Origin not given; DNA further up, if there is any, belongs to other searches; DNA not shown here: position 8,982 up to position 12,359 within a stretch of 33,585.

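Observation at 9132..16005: Operon encoding exported, surface-anchored poly-rubrerythrins (2 + 5 tandem modules) behind a beta-helix wall protein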

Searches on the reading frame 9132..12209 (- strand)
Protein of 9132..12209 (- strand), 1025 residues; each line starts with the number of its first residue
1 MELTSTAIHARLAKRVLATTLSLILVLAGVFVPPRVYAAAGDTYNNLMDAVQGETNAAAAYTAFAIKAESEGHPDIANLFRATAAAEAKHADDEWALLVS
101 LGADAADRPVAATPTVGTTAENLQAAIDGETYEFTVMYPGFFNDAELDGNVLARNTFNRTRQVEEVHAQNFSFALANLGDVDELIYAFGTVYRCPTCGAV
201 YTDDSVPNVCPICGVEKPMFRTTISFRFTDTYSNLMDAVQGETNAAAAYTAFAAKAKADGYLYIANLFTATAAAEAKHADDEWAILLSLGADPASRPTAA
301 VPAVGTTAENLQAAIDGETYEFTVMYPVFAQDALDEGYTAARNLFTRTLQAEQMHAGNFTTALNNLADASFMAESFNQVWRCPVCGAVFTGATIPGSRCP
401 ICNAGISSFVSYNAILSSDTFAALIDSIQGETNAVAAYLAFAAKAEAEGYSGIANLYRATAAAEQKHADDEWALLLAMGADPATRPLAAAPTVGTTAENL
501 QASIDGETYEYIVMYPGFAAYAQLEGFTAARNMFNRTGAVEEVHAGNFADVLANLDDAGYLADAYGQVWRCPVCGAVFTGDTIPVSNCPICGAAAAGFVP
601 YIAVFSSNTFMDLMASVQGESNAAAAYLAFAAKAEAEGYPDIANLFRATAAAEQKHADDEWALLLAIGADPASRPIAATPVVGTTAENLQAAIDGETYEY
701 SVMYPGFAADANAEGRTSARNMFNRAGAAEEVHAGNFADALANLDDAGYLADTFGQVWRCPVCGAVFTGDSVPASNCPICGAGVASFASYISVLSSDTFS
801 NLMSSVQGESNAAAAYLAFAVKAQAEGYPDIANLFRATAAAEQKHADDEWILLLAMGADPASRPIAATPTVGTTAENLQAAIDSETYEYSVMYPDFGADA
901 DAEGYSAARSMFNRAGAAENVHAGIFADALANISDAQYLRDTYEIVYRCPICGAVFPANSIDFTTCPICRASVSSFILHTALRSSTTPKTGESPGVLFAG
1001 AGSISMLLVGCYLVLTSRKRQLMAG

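Call 3: search_protein_families(library=pfam, proteins=[window:9132-12209:-], max_evalue=0.01)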
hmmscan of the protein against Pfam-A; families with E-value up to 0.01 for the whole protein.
window:9132-12209:- (1025 aa): 19 families
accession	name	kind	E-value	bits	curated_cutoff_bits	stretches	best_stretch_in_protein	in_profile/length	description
PF02915.23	Rubrerythrin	-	5.4e-115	380.3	22.8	5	801-929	2-136/137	Rubrerythrin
PF00210.30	Ferritin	-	2.6e-36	125.1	24.5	5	616-745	7-140/142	Ferritin-like domain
PF21349.2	RUBY_RBDX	-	2.8e-35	119.9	26.5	4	758-787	1-29/30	Rubrerythrin, rubredoxin-like domain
PF23458.2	DUF7130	-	1.7e-18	66.7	35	1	191-217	53-80/89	Domain of unknown function (DUF7130)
PF01155.25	HypA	-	1.2e-10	41.8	28.9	0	364-404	55-94/112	Hydrogenase/urease nickel incorporation, metallochaperone, hypA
PF23145.1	Zf_2nd_IFT121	-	1.3e-09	38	25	0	567-593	15-42/45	IFT121, second zinc finger domain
PF24572.2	RBD_RDR6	-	3.6e-09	37.2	27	0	726-774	5-53/114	RNA-dependent RNA polymerase 6, RNA-binding domain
PF09334.17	tRNA-synt_1g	-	1.5e-08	34.2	20.1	0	519-596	73-147/391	tRNA synthetases class I (M)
PF06093.19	Spt4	-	1.3e-06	28.8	25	0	194-249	4-61/77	Spt4/RpoE2 zinc finger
PF01670.23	Glyco_hydro_12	-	5.4e-06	27.1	27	0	621-671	138-189/207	Glycosyl hydrolase family 12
PF13912.12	zf-C2H2_6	-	2.4e-05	24.6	25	0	946-957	1-12/27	C2H2-type zinc finger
PF09723.15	Zn_ribbon_8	-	2.6e-05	24.6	34.4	0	947-971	6-34/41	Zinc ribbon domain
PF18547.6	HalOD2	-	4.9e-05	23.6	27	0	378-394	30-46/52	Halobacterial output domain 2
PF20120.5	DUF6510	-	0.0011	19.2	26.4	0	187-201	47-61/86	Family of unknown function (DUF6510)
PF09845.14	OapC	-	0.0018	19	23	0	193-220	3-32/133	Origin-associated protein OapC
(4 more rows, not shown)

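Call 5: find_homologous_proteins(query=window:9132-12209:-, max_evalue=1e-20)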
Query window:9132-12209:- (1025 aa): 41 proteins with E <= 1e-20 among 8000 candidates.
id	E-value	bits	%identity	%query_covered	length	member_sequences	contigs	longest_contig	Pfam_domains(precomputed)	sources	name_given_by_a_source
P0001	0.0e+0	2123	55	93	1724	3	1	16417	PF13465.13,PF15749.11,PF01155.26,PF05191.21,PF00210.31,PF22807.3,PF27618.1,PF02915.24,PF09845.15,PF00253.28,PF25792.2,PF21349.3,PF23458.3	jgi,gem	-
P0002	0.0e+0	1358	54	92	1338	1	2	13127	PF09334.18,PF13465.13,PF01155.26,PF09986.16,PF05191.21,PF00210.31,PF27618.1,PF06221.19,PF02368.25,PF26918.1,PF14206.12,PF02915.24,PF26832.1,PF09845.15,PF26182.1,PF21349.3,PF23458.3,PF23455.2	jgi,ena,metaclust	metaclust:\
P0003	0.0e+0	1184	51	93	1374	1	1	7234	PF02915.24,PF21349.3,PF00210.31,PF23458.3,PF06221.19,PF06093.20,PF09723.16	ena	-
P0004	5.1e-280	950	59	55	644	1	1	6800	PF19335.6,PF02915.24,PF07754.18,PF21349.3,PF17032.11,PF00210.31,PF23458.3,PF07282.19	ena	-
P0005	6.4e-262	890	50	73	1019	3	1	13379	PF14311.13,PF02915.24,PF21349.3,PF01155.26,PF00210.31,PF23458.3,PF09723.16,PF08271.18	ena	-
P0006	1.9e-248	845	51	75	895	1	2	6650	PF02915.24,PF21349.3,PF05191.21,PF00210.31,PF22807.3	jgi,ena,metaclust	metaclust:\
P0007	2.0e-234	799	54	73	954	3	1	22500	PF03367.20,PF17032.11,PF00210.31,PF22795.2,PF03854.21,PF02915.24,PF00404.25,PF21349.3,PF12773.14,PF27874.1,PF23458.3,PF23455.2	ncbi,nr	ncbi:MAG: dockerin type I domain-containing protein [Clostridiales bacterium]|nr:dockerin type I dom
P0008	2.9e-215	736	54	73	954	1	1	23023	PF02915.24,PF00404.25,PF21349.3,PF12773.14,PF17032.11,PF27874.1,PF00210.31,PF23458.3,PF09723.16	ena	-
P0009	3.9e-204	699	49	55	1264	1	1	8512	PF09537.17,PF02915.24,PF21349.3,PF13927.13,PF00210.31,PF26408.2,PF23458.3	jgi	-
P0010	2.0e-181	624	58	55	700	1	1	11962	PF02915.24,PF21349.3,PF18551.7,PF12773.14,PF17032.11,PF00210.31,PF23458.3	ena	-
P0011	9.0e-181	622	47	71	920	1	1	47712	PF02915.24,PF21349.3,PF00210.31,PF23458.3,PF05345.19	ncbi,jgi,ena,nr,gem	ncbi:MAG: putative Ig domain-containing protein [Candidatus Azobacteroides sp.]|nr:putative Ig domai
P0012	1.2e-176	608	58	55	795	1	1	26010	PF02915.24,PF00404.25,PF21349.3,PF26470.1,PF00210.31,PF23458.3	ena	-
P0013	1.1e-174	601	55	55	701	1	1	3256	PF19335.6,PF02915.24,PF21349.3,PF18551.7,PF12773.14,PF17032.11,PF23458.3,PF13248.12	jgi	-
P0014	5.2e-167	576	54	38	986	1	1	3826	PF02915.24,PF21349.3,PF00210.31,PF23458.3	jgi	jgi:rubrerythrin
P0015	4.5e-166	573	54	55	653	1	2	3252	PF19335.6,PF18073.8,PF09334.18,PF02915.24,PF21349.3,PF18551.7,PF12773.14,PF17032.11,PF23458.3,PF03854.21,PF02368.25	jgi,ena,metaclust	metaclust:\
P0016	4.7e-163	563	48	69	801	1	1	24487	PF08772.17,PF26443.1,PF02915.24,PF21349.3,PF27874.1,PF23458.3,PF09723.16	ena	-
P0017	3.9e-152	527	43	73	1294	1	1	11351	PF02915.24,PF21349.3,PF00210.31,PF23458.3,PF06397.18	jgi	-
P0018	3.9e-127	444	56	39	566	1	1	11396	PF02915.24,PF21349.3,PF18962.8,PF05345.19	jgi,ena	-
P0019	5.3e-106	374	55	37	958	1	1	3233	PF02915.24,PF09479.17,PF21349.3,PF23458.3,PF00395.26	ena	-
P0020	1.2e-81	293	50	32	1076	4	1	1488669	PF02915.24,PF05345.19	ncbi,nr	ncbi:ferritin family protein [Candidatus Methanoplasma termitum]|nr:ferritin family protein [Candida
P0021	3.4e-81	292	45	36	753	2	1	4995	PF02915.24,PF09479.17,PF21349.3,PF23458.3,PF00395.26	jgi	jgi:uncharacterized repeat protein (TIGR02543 family)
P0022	8.1e-72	261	32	88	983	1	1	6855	PF02915.24,PF00210.31,PF03405.21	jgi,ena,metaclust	metaclust:\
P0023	8.1e-60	221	60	18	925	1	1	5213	PF02915.24,PF13306.13,PF21349.3,PF18962.8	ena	-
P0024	1.5e-55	207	57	18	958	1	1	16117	PF02915.24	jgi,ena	-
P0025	2.6e-54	203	51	22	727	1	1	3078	PF02915.24,PF18962.8,PF00210.31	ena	-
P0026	4.9e-54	202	55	19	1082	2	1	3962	PF02915.24,PF18962.8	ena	-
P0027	3.7e-53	199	58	18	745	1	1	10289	PF02915.24,PF21349.3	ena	-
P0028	6.3e-50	188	42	27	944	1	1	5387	PF02915.24,PF21349.3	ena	-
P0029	7.5e-49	185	58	18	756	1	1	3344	PF02915.24,PF09479.17,PF00395.26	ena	-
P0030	1.9e-47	180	56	18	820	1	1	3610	PF02915.24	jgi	jgi:rubrerythrin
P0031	1.4e-46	177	56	18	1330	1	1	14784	PF02129.25,PF02915.24,PF00963.25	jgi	jgi:X-Pro dipeptidyl-peptidase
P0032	1.7e-46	177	56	18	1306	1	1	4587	PF02129.25,PF02915.24,PF08530.17,PF00963.25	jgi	jgi:rubrerythrin/predicted acyl esterase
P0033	3.6e-27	113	37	18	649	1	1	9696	PF13450.13,PF07992.21,PF00070.34,PF00210.31,PF03486.21,PF01134.29,PF18267.8,PF02915.24,PF01266.31,PF21349.3,PF23458.3,PF13738.13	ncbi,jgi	jgi:nitrite reductase (NADH) large subunit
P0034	2.0e-26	111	36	20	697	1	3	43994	PF02915.24,PF01070.25,PF21349.3,PF00210.31,PF23455.2,PF01645.24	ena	-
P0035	2.4e-24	104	44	17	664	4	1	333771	PF02915.24,PF01070.25,PF21349.3,PF00301.26,PF01645.24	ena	-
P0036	1.5e-23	101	42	17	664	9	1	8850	PF02915.24,PF01070.25,PF21349.3,PF00301.26,PF01645.24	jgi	jgi:glutamate synthase domain-containing protein 2/rubrerythrin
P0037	1.9e-23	101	35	21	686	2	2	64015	PF02915.24,PF01070.25,PF21349.3,PF00210.31,PF23455.2,PF09723.16,PF01645.24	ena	-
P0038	5.2e-23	99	41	19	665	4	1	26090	PF02915.24,PF01070.25,PF21349.3,PF00301.26,PF01645.24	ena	-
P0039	1.0e-22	98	41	17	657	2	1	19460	PF02915.24,PF01070.25,PF21349.3,PF00301.26,PF01645.24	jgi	-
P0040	2.5e-21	94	42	17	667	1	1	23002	PF02915.24,PF01070.25,PF21349.3,PF00301.26,PF01645.24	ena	-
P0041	2.6e-21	94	30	24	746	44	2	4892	PF02915.24,PF02906.20,PF21349.3,PF02256.23,PF00301.26,PF00037.33,PF23458.3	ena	-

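Call 6: search_protein_families(library=ncbifam, proteins=[window:9132-12209:-], max_evalue=0.1)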
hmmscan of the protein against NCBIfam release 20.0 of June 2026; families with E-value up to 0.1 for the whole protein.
window:9132-12209:- (1025 aa): 20 families
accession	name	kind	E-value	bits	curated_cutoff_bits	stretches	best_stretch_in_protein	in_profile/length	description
NF045767.1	RuberyRbr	equivalog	3.4e-168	555.8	200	5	226-407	4-185/194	rubrerythrin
NF045783.1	Nigrythrn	equivalog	1.6e-166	550.7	340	5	608-790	28-202/202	nigerythrin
NF011302.0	PRK14714.1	equivalog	1.4e-08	32.7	1791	0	190-244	704-758/1350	DNA-directed DNA polymerase II large subunit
TIGR00319.1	desulf_FeS4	domain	3.9e-08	32.8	36.05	0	377-388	5-16/34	desulfoferrodoxin FeS4 iron-binding domain-containing protein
NF009148.0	PRK12496.1-5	equivalog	2.1e-07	30.9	243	1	170-217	107-149/163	hypothetical protein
NF045720.1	rubredox_RCKP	subfamily_domain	1.4e-06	27.8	45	0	191-219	3-31/34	RCKP-type rubredoxin-like domain-containing protein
NF003331.0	PRK04338.1-7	equivalog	1.3e-05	24.2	560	0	181-216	232-268/376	tRNA (guanine(26)-N(2))-dimethyltransferase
NF009413.0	PRK12775.1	equivalog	1.9e-05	22.7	1895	2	757-846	821-906/1006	putative trifunctional 2-polyprenylphenol hydroxylase/glutamate synthase subunit beta/ferritin domain-containing protein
NF001839.0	PRK00564.1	equivalog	2.3e-05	24.6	112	1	942-972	67-97/117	hydrogenase/urease nickel incorporation protein HypA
NF049953.1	ribbon_DG_selen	exception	3.8e-05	23.7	130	0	166-216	122-170/172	zinc ribbon-containing (seleno)protein DG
NF033497.1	rubre_like_arch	subfamily_domain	6.4e-05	22.6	32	1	192-215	1-24/34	rubrerythrin-like domain-containing protein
TIGR02605.1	CxxC_CxxC_SSSS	subfamily_domain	0.00039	20.4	31.3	0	192-217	6-36/52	FmdB family zinc ribbon protein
NF003603.0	PRK05257.1-1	subfamily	0.00076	18.3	563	0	642-685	162-205/548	malate:quinone oxidoreductase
NF001605.0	PRK00398.1-2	equivalog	0.0011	18.8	63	0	192-214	2-25/43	DNA-directed RNA polymerase subunit P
NF009410.0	PRK12771.1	subfamily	0.0093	14.6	516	0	298-390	428-516/566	NAD(P)-binding protein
TIGR01167.1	LPXTG_anchor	domain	0.034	14.8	15.9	1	988-1020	3-33/34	LPXTG cell wall anchor domain-containing protein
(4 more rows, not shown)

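Call 13: find_encoding_contigs(protein=window:9132-12209:-, flank=3000, max_places=4)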
Protein window:9132-12209:- (1025 aa): 1 contig read that carries it; 1 place shown.
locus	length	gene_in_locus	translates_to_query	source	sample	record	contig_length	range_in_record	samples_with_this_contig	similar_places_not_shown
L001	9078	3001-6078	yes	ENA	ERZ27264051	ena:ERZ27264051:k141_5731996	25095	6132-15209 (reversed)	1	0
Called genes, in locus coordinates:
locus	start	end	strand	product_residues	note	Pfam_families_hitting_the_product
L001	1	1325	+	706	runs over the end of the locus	PF18998:Flg_new_2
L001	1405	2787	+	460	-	PF02915:Rubrerythrin, PF21349:RUBY_RBDX (faint), PF00210:Ferritin (weak), PF02915:Rubrerythrin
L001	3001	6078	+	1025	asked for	PF02915:Rubrerythrin, PF21349:RUBY_RBDX, PF02915:Rubrerythrin, PF02915:Rubrerythrin, PF21349:RUBY_RBDX, PF00210:Ferritin, PF02915:Rubrerythrin, PF21349:RUBY_RBDX, +12 more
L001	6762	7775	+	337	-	PF18741:MTES_1575 (weak)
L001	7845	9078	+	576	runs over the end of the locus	PF02142:MGS, PF01808:AICARFT_IMPCHas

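Call 16: find_related_loci(query=window:9132-12209:-, collection=genome_contigs, flank=8000)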
Query window:9132-12209:- (1025 aa) in genome_contigs; peptide patterns used: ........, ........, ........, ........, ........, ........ (x = any residue, [..] = any of these).
17 stretches matched a pattern; 7 encode a relative of the query (tblastn E <= 1e-3); 7 distinct loci.
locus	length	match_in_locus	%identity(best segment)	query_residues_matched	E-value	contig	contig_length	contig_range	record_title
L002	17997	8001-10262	54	11-979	0e+0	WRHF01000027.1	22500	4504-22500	MAG: Clostridiales bacterium isolate Nt197P3bin103 Ga0082212_10003429, whole genome shotgun sequence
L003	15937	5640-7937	47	33-983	0e+0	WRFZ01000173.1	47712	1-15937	MAG: Candidatus Azobacteroides sp. isolate Mp193P4bin4 JGI24699J35502_11134184, whole genome shotgun sequence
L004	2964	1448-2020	55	46-977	9e-51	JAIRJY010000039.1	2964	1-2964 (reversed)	MAG: Nitrososphaerota archaeon isolate Ast373_bin25 k119_896216, whole genome shotgun sequence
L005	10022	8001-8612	55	43-981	8e-49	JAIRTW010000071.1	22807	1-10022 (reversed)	MAG: Candidatus Bathycorpusculum termitum isolate Cus372_bin2 k119_1366863, whole genome shotgun sequence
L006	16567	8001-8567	58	41-981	1e-47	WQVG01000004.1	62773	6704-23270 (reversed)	MAG: Candidatus Bathycorpusculum acetigenerans isolate Emb289P1_bin127 Ga0123355_10000309, whole genome shotgun sequence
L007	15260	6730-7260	59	43-979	6e-44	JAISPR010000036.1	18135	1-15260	MAG: Nitrososphaerota archaeon isolate Jx357_bin35 k119_499186, whole genome shotgun sequence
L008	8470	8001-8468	68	36-856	6e-13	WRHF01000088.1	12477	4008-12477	MAG: Clostridiales bacterium isolate Nt197P3bin103 Ga0082212_10009589, whole genome shotgun sequence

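Call 62: find_encoding_contigs(protein=P0001, flank=7000, max_places=1)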
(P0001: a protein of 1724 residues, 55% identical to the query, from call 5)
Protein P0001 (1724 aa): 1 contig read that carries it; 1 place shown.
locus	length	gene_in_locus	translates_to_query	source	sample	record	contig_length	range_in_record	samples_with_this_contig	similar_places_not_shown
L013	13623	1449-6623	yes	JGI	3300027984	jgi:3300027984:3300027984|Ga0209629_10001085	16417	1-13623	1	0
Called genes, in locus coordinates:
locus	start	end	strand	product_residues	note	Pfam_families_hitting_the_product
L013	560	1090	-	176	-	-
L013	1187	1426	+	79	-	-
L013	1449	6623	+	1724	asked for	PF00210:Ferritin (faint), PF02915:Rubrerythrin, PF25792:BREX_BrxC_helical (faint), PF01155:HypA (faint), PF22807:TrAA12 (faint), PF23458:DUF7130 (faint), PF02915:Rubrerythrin, PF02915:Rubrerythrin, +7 more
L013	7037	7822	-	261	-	PF03255:ACCA, PF01039:Carboxyl_trans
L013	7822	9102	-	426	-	PF01266:DAO (faint), PF12831:FAD_oxidored, PF13450:NAD_binding_8 (weak)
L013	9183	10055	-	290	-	PF01039:Carboxyl_trans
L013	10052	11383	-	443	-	PF00289:Biotin_carb_N, PF02222:ATP-grasp (weak), PF02786:CPSase_L_D2, PF07478:Dala_Dala_lig_C, PF08443:RimK, PF02785:Biotin_carb_C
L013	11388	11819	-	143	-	PF22817:ApeP-like, PF07977:FabA, PF22818:ApeI-like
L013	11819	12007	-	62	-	PF13783:DUF4177 (weak)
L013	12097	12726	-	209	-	PF00702:Hydrolase, PF13419:HAD_2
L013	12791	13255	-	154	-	PF00364:Biotin_lipoyl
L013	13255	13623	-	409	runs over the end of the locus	PF00109:ketoacyl-synt, PF02801:Ketoacyl-synt_C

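Call 63: find_encoding_contigs(protein=P0007, flank=7000, max_places=1)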
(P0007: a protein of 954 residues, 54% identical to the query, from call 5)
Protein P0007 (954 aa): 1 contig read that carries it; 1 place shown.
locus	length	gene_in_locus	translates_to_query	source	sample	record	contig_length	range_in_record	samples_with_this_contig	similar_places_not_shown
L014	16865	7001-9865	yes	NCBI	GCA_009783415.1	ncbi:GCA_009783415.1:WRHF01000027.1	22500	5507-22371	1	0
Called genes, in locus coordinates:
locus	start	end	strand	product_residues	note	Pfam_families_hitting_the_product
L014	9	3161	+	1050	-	PF02129:Peptidase_S15, PF08530:PepX_C, PF00963:Cohesin (weak), PF00404:Dockerin_1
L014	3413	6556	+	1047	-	PF02129:Peptidase_S15, PF08530:PepX_C, PF00963:Cohesin, PF00404:Dockerin_1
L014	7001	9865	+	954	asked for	PF00210:Ferritin (faint), PF02915:Rubrerythrin, PF17032:Zn_ribbon_15 (faint), PF23458:DUF7130 (faint), PF27874:Mob_CxxC_CxxC (faint), PF03854:zf-P11 (faint), PF02915:Rubrerythrin, PF00404:Dockerin_1 (weak), +5 more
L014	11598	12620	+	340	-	PF14257:DUF4349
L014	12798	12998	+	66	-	PF01197:Ribosomal_L31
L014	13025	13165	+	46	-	-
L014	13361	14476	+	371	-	PF00712:DNA_pol3_beta, PF02767:DNA_pol3_beta_2, PF02768:DNA_pol3_beta_3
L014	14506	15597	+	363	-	PF02463:SMC_N, PF13175:AAA_15, PF13476:AAA_23, PF13304:AAA_21 (faint)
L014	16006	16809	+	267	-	PF01177:Asp_Glu_race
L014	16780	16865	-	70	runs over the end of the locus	?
